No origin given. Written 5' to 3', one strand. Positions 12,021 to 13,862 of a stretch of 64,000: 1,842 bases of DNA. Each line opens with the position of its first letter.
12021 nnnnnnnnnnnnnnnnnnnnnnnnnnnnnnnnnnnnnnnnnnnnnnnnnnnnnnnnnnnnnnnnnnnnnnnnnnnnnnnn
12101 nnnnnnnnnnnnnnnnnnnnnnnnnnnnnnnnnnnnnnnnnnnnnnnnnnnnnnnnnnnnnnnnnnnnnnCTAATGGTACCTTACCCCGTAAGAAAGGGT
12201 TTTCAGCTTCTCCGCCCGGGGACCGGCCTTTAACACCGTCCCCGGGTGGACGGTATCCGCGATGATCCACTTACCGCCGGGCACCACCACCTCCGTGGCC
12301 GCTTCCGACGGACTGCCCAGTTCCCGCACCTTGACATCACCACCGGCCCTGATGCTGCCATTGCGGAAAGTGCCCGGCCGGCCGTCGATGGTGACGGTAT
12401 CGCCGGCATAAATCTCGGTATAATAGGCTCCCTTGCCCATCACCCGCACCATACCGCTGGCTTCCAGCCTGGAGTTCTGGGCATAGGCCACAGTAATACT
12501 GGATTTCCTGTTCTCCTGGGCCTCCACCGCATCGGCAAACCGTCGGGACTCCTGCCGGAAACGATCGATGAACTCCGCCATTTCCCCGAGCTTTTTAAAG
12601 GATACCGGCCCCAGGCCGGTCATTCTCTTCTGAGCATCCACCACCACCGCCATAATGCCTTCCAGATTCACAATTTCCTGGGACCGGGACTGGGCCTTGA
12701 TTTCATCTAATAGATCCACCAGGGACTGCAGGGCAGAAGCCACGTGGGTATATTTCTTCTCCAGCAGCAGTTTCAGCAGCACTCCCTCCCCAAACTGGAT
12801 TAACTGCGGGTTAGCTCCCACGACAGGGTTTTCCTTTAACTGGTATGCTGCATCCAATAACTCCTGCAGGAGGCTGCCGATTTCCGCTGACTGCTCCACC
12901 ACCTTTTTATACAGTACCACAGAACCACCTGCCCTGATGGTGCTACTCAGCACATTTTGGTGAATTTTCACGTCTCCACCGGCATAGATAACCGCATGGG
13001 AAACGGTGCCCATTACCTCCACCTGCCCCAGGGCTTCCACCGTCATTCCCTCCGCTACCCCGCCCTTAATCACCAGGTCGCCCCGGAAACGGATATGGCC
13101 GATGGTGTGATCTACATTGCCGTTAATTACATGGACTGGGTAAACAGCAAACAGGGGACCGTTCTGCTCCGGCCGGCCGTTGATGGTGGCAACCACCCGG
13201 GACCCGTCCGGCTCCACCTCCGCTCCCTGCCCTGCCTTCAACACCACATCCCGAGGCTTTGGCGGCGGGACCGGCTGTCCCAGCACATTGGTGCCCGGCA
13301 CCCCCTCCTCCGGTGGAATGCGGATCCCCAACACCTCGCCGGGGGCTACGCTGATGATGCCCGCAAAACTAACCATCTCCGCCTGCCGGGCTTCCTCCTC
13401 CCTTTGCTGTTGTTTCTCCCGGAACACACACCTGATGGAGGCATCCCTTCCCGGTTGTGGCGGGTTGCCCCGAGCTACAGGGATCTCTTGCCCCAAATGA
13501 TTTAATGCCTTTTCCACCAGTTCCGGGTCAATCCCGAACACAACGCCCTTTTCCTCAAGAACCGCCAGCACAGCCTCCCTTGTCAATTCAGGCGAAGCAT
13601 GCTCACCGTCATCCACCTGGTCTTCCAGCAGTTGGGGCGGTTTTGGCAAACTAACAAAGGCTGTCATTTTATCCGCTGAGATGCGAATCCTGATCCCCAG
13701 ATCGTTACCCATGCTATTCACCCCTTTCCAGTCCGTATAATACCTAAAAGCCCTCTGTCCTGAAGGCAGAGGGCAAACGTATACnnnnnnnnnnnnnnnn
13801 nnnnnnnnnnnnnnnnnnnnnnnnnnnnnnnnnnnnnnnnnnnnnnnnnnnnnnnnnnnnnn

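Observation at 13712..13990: c-di-GMP-I (GEMM-I) riboswitch with its own terminator directly controlling a DUF342/FapA gene in a motility neighbourhood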

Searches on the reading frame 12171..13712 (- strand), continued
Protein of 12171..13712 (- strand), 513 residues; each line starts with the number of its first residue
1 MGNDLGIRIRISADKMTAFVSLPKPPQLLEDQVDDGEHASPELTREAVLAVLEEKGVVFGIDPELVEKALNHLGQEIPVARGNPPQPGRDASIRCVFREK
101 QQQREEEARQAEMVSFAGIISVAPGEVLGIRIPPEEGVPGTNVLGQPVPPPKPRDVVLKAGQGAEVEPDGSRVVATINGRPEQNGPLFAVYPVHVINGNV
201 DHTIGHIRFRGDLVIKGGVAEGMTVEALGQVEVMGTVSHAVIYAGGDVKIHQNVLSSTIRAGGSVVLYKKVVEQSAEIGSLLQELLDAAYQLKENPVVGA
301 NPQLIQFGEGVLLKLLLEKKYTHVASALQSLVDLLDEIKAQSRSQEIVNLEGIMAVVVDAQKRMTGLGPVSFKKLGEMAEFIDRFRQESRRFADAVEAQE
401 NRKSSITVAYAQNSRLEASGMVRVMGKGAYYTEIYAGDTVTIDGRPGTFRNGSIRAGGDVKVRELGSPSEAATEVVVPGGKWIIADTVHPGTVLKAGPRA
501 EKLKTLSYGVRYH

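Call 73: find_encoding_contigs(protein=P0009, flank=2000, max_places=1)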
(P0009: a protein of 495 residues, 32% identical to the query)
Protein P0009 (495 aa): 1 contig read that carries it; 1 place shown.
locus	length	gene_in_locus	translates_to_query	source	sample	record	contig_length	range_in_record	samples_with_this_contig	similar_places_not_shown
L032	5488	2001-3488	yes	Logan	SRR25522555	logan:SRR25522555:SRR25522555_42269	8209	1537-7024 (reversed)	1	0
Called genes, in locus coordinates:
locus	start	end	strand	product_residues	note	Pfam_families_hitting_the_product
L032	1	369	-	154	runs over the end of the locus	-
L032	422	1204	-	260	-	PF01479:S4, PF00849:PseudoU_synth_2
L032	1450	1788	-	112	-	-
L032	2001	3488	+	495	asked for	PF20250:FapA_N, PF03775:MinC_C (faint), PF03961:FapA, PF04519:Bactofilin (faint)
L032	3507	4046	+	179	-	PF09918:DUF2148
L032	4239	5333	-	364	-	PF01950:FBPase_3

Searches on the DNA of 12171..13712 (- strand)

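Call 14: search_rna_families(sources=[L001, L002, L003, L004, L005, L006], threshold=gathering, show_alignments=6)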
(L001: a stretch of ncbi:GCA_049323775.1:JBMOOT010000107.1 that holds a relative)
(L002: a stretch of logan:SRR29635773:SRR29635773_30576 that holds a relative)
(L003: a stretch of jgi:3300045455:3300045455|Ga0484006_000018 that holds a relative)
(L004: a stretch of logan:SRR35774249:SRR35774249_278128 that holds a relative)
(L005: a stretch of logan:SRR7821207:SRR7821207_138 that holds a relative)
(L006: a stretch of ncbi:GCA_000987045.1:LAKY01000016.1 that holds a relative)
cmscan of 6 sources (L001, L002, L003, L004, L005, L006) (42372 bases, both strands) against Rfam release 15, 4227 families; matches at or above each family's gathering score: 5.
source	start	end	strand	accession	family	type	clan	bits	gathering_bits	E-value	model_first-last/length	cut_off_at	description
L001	404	490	+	RF01051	c-di-GMP-I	Cis-reg; riboswitch;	CL00126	88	35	2.9e-16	1-87/87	no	c-di-GMP-I riboswitch aptamer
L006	3180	3266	+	RF01051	c-di-GMP-I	Cis-reg; riboswitch;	CL00126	81.2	35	1.4e-14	1-87/87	no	c-di-GMP-I riboswitch aptamer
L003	3866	3952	+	RF01051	c-di-GMP-I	Cis-reg; riboswitch;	CL00126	79.4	35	3.8e-14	1-87/87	no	c-di-GMP-I riboswitch aptamer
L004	1019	1105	+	RF01051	c-di-GMP-I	Cis-reg; riboswitch;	CL00126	79.4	35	3.8e-14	1-87/87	no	c-di-GMP-I riboswitch aptamer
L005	3862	3945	+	RF03167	c-di-GMP-I-GGC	Cis-reg; riboswitch;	CL00126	77.1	59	9.5e-17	1-80/80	no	c-di-GMP-I-GGC riboswitch aptamer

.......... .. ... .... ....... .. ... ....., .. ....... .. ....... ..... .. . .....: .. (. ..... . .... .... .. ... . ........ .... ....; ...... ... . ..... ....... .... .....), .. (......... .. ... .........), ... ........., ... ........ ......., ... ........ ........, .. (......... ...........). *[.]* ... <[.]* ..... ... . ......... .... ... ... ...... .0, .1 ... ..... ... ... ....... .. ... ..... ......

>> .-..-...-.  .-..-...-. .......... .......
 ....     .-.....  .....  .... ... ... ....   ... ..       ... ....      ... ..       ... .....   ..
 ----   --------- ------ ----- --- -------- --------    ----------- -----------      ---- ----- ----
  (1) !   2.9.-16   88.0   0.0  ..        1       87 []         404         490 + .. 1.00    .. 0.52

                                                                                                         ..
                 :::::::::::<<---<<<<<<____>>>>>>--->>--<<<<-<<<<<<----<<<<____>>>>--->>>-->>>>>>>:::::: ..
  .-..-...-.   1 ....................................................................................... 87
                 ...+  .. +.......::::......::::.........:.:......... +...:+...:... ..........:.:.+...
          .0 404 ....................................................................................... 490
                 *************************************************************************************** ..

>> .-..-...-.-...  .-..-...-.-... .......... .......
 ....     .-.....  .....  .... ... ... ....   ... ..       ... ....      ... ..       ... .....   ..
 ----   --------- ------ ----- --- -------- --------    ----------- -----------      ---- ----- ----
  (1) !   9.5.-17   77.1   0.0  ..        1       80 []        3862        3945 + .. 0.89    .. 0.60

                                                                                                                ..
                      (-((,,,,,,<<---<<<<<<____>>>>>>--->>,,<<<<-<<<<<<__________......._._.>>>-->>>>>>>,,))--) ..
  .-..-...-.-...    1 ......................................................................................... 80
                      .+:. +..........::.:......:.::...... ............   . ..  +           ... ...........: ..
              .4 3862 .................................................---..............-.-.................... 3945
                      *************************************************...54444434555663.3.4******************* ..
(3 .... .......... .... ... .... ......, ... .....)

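Call 25: search_rna_families(sources=[L007, L008, L009, L010, L011, L012, L013], threshold=gathering, show_alignments=0)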
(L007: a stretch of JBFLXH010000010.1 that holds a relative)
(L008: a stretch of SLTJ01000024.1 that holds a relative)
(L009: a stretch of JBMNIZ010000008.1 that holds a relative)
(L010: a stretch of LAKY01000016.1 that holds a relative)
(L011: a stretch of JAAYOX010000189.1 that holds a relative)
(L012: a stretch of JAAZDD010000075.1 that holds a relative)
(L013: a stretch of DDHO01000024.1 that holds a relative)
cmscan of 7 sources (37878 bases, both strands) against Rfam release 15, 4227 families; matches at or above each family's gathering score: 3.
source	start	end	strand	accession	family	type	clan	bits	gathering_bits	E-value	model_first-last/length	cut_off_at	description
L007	276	362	+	RF01051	c-di-GMP-I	Cis-reg; riboswitch;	CL00126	88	35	2.6e-16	1-87/87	no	c-di-GMP-I riboswitch aptamer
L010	2277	2363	+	RF01051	c-di-GMP-I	Cis-reg; riboswitch;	CL00126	81.2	35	1.2e-14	1-87/87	no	c-di-GMP-I riboswitch aptamer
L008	1945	2028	+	RF03167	c-di-GMP-I-GGC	Cis-reg; riboswitch;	CL00126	77.1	59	8.4e-17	1-80/80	no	c-di-GMP-I-GGC riboswitch aptamer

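Call 28: search_rna_families(sources=[L009, L013], threshold=evalue, max_evalue=1)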
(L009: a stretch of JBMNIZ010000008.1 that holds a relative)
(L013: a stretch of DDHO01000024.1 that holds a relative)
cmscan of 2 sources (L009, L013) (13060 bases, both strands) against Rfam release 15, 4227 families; matches with E-value up to 1: 0.
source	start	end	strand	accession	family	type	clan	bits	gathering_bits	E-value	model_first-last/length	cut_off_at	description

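Call 30: search_rna_families(sources=[L014, L015, L016, L017, L018, L019, L021, L022], threshold=gathering, show_alignments=0)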
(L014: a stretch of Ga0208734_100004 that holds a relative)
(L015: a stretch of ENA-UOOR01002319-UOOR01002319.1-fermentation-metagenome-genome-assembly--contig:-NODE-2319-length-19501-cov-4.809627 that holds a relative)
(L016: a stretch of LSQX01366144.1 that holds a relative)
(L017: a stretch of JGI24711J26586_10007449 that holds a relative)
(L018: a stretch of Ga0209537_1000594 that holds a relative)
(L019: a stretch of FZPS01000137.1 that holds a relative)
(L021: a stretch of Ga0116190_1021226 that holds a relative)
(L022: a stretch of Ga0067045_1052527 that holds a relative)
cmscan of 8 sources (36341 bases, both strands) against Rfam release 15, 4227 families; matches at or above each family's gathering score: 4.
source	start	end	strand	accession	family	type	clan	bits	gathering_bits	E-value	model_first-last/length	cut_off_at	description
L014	2276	2363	+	RF01051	c-di-GMP-I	Cis-reg; riboswitch;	CL00126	78.6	35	5.1e-14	1-87/87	no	c-di-GMP-I riboswitch aptamer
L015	1778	1850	+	RF00005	tRNA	Gene; tRNA;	CL00001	73.3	29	2.2e-14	1-71/71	no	tRNA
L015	1872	1945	+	RF00005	tRNA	Gene; tRNA;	CL00001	69.9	29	1.9e-13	1-71/71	no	tRNA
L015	1691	1764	+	RF00005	tRNA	Gene; tRNA;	CL00001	69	29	3.4e-13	1-71/71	no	tRNA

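Call 39: search_rna_families(sources=[L025, L002, L011, L012, L020, L023, L024], threshold=gathering)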
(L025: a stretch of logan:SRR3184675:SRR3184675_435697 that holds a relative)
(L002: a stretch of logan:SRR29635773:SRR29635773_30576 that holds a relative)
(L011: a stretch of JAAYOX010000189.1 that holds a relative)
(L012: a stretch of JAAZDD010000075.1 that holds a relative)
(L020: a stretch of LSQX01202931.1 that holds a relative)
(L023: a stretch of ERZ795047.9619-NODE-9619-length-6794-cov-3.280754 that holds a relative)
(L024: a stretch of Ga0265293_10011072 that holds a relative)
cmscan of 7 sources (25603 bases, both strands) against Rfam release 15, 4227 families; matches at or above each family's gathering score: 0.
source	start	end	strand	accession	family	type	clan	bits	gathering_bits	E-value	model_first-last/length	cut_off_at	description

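Call 67: search_rna_families(sources=[L026, L027, L028, L029], threshold=gathering)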
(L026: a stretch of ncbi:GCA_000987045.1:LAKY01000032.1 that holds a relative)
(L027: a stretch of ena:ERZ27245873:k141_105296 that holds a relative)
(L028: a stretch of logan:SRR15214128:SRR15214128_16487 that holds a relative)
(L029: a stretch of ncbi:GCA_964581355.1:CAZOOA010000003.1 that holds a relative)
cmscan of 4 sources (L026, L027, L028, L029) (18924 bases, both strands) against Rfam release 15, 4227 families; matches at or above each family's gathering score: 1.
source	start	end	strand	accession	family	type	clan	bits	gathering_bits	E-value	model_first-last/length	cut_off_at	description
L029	1172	1253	+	RF03167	c-di-GMP-I-GGC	Cis-reg; riboswitch;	CL00126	76.5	59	6.3e-17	1-80/80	no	c-di-GMP-I-GGC riboswitch aptamer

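Call 69: search_rna_families(source=L029, start=1100, end=1520, threshold=evalue, max_evalue=0.01, show_alignments=2)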
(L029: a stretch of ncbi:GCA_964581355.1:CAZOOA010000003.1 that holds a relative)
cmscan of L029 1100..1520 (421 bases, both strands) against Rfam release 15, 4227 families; matches with E-value up to 0.01: 1.
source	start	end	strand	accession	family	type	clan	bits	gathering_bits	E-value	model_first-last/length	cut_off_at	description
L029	1172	1253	+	RF03167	c-di-GMP-I-GGC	Cis-reg; riboswitch;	CL00126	76.5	59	1.4e-18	1-80/80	no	c-di-GMP-I-GGC riboswitch aptamer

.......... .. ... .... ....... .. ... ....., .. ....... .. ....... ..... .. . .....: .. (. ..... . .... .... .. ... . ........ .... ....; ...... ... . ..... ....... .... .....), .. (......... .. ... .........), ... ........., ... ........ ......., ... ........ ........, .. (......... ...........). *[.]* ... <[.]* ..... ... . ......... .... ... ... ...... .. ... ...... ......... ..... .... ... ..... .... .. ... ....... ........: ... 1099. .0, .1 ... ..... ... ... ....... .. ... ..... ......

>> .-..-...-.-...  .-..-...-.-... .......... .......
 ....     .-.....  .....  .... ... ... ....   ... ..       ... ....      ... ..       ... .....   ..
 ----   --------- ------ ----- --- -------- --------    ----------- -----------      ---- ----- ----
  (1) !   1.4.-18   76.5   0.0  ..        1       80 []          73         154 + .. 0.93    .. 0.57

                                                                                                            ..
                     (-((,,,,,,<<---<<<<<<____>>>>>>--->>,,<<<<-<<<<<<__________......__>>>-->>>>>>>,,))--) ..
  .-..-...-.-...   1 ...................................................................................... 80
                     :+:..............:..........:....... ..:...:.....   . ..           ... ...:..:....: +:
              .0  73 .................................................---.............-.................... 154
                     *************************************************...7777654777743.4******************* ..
